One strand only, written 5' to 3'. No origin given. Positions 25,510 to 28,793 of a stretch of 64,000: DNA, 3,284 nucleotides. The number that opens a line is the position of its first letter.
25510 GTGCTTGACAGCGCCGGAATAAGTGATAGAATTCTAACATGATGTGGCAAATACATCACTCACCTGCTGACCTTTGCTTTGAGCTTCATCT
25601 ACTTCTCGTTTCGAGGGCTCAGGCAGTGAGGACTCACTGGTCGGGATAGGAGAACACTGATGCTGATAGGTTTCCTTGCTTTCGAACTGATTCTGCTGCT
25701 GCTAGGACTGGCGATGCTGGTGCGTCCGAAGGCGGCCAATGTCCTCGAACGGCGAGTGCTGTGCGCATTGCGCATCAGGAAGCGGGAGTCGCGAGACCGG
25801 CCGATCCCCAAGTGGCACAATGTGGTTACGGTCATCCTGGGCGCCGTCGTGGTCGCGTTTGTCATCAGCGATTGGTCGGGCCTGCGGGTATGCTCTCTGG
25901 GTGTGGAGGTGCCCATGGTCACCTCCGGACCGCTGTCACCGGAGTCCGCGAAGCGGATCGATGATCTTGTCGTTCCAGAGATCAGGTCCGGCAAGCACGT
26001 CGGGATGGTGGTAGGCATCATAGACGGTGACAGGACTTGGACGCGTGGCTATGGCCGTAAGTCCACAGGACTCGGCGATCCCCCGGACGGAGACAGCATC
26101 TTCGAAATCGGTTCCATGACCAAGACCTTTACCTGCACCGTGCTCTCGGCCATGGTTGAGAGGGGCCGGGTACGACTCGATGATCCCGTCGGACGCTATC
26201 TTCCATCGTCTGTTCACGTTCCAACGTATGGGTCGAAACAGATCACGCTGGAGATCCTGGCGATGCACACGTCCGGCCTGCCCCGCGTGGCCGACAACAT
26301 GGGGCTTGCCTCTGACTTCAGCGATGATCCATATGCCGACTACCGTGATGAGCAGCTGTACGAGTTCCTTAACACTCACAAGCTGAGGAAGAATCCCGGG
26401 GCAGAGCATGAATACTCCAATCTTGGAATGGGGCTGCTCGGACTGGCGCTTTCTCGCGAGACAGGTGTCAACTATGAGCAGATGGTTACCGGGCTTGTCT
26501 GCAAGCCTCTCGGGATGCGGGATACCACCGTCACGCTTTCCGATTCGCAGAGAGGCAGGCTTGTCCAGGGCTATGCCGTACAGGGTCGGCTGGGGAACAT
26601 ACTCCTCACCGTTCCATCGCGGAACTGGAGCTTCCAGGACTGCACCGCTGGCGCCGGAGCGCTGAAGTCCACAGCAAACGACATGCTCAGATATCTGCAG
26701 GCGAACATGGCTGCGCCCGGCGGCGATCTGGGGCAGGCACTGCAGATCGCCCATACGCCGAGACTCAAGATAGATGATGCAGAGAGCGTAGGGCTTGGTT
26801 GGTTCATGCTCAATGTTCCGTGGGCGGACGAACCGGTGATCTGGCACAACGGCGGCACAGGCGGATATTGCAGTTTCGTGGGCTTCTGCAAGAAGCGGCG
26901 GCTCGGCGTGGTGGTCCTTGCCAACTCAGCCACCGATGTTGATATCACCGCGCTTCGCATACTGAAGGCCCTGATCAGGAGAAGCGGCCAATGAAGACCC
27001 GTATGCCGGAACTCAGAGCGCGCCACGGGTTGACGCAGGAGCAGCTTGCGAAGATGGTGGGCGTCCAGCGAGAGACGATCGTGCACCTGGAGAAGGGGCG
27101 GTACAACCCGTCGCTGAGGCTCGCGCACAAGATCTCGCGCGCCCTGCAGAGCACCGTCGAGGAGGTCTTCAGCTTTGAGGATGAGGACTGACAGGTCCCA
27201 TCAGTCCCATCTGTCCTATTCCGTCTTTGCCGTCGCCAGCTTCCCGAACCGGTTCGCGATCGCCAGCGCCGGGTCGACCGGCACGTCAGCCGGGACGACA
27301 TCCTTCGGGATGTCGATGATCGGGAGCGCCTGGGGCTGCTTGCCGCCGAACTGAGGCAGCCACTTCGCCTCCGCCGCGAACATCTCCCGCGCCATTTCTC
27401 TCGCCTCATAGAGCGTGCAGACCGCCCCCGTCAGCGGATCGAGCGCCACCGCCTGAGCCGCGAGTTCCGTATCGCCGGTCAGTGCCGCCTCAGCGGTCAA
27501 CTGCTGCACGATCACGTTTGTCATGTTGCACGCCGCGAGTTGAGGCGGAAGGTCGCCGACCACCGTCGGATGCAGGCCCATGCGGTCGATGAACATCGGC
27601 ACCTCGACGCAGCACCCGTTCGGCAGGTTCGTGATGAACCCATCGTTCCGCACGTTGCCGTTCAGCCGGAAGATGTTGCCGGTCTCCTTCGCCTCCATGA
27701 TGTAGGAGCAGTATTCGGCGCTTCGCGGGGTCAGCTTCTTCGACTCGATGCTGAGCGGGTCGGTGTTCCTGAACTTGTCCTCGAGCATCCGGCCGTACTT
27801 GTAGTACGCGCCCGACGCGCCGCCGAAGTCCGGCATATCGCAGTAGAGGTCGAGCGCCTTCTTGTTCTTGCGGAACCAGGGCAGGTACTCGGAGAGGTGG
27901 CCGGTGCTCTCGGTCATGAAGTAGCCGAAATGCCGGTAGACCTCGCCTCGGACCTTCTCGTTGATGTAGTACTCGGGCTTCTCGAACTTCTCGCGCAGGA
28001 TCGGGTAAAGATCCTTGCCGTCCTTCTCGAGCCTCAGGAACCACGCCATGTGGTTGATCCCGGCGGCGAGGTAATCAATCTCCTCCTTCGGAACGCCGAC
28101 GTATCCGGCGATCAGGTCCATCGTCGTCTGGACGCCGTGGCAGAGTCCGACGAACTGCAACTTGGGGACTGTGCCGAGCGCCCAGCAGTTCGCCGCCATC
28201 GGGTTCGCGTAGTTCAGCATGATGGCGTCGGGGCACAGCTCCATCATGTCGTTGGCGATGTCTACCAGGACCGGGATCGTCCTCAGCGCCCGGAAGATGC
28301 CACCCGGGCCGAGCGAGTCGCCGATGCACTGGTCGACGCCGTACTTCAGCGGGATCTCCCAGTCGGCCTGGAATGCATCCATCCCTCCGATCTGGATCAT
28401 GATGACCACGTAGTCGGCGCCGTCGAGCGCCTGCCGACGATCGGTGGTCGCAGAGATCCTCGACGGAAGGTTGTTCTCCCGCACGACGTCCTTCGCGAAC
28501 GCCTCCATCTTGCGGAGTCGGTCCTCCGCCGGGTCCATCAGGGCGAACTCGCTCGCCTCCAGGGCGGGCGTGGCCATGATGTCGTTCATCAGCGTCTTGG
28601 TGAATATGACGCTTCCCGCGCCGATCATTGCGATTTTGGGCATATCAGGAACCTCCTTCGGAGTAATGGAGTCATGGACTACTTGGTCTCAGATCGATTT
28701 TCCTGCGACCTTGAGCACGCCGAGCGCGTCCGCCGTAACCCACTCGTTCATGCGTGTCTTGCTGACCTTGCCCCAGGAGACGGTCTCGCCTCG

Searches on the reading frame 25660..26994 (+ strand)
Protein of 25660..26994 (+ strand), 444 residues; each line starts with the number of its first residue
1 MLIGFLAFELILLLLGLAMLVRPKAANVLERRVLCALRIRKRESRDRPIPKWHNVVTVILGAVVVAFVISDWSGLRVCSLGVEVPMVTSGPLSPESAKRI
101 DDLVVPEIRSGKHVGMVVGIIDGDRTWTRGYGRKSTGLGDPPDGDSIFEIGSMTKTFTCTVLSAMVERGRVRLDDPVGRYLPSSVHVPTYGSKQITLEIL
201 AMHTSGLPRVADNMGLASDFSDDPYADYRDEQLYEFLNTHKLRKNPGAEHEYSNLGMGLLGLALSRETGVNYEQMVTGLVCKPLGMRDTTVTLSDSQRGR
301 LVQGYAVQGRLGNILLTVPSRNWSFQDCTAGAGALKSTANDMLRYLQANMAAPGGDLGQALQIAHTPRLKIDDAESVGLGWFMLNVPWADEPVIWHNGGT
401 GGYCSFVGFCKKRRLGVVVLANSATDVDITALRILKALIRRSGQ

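Call 67: search_protein_families(library=pfam, proteins=[window:25660-26994:+], max_evalue=0.0001)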
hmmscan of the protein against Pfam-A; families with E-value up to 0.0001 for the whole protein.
window:25660-26994:+ (444 aa): 1 family
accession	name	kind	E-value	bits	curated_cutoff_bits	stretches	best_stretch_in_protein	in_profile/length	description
PF00144.29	Beta-lactamase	-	9.9e-66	222.6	27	1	101-426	2-313/329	Beta-lactamase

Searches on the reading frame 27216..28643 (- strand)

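Call 67: search_protein_families(library=pfam, proteins=[window:27216-28643:-], max_evalue=0.0001)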
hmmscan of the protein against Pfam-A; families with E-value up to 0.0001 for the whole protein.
window:27216-28643:- (475 aa): 2 families
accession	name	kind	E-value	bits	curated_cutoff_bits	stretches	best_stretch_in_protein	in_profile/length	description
PF02056.22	Glyco_hydro_4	-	9.6e-58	195.2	23.2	1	3-182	1-181/183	Family 4 glycosyl hydrolase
PF11975.13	Glyco_hydro_4C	-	8.7e-54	183.1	24.1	1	194-405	2-211/211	Family 4 glycosyl hydrolase C-terminal domain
